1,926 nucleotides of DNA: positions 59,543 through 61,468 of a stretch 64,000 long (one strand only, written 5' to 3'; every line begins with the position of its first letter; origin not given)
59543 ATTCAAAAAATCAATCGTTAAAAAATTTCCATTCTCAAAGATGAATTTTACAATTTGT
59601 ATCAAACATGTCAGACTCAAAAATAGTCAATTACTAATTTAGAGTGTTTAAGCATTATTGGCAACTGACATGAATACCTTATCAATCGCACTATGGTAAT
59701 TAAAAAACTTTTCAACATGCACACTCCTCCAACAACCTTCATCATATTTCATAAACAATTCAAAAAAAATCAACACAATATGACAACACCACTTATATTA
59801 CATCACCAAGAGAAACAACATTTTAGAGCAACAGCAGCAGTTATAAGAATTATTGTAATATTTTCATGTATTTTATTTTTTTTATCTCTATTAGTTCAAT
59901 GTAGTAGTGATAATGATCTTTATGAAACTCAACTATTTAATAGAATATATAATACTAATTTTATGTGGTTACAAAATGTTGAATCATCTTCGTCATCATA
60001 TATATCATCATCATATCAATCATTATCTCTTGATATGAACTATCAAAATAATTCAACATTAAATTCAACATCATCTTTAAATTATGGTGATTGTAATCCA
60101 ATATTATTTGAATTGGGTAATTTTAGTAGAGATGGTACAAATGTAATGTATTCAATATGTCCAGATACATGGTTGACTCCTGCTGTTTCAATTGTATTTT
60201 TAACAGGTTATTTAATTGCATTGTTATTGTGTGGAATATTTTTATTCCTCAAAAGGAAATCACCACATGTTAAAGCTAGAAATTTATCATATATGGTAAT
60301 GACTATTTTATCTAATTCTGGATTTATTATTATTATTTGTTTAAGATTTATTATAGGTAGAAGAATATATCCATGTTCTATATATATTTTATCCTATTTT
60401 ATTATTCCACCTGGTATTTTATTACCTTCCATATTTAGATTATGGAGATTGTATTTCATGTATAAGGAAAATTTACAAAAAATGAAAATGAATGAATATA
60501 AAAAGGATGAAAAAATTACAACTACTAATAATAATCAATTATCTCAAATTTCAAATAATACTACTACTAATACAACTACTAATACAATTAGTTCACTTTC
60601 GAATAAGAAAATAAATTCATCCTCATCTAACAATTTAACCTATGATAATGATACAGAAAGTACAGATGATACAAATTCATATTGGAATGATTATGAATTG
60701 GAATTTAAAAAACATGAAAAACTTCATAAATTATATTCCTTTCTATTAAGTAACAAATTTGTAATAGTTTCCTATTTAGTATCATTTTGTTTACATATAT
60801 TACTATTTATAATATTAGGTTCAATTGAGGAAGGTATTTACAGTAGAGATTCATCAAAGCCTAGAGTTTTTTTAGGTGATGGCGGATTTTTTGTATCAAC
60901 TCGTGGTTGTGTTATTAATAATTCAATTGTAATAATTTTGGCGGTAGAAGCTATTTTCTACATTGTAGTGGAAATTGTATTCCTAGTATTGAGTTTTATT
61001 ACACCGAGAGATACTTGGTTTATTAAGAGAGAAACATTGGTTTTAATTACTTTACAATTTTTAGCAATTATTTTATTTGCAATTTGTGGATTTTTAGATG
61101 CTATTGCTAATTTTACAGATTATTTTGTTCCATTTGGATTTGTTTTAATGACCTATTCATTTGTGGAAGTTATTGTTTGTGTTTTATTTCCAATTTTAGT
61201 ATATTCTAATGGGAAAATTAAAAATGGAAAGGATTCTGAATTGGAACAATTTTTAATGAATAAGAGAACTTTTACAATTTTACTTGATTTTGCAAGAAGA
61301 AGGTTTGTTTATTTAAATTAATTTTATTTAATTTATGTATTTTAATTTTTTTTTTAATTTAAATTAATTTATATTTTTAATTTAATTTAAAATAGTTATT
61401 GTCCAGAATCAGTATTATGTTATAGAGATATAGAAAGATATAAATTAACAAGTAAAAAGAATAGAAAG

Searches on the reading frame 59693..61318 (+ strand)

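Call 70: search_protein_families(library=pfam, proteins=[window:59693-61318:+], max_evalue=0.01)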
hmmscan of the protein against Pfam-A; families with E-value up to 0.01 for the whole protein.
window:59693-61318:+ (542 aa): 1 family
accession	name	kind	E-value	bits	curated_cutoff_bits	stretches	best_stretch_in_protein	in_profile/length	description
PF21785.3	Bflower_2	-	0.0078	16.5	38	0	266-322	12-67/112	5-fold beta-flower protein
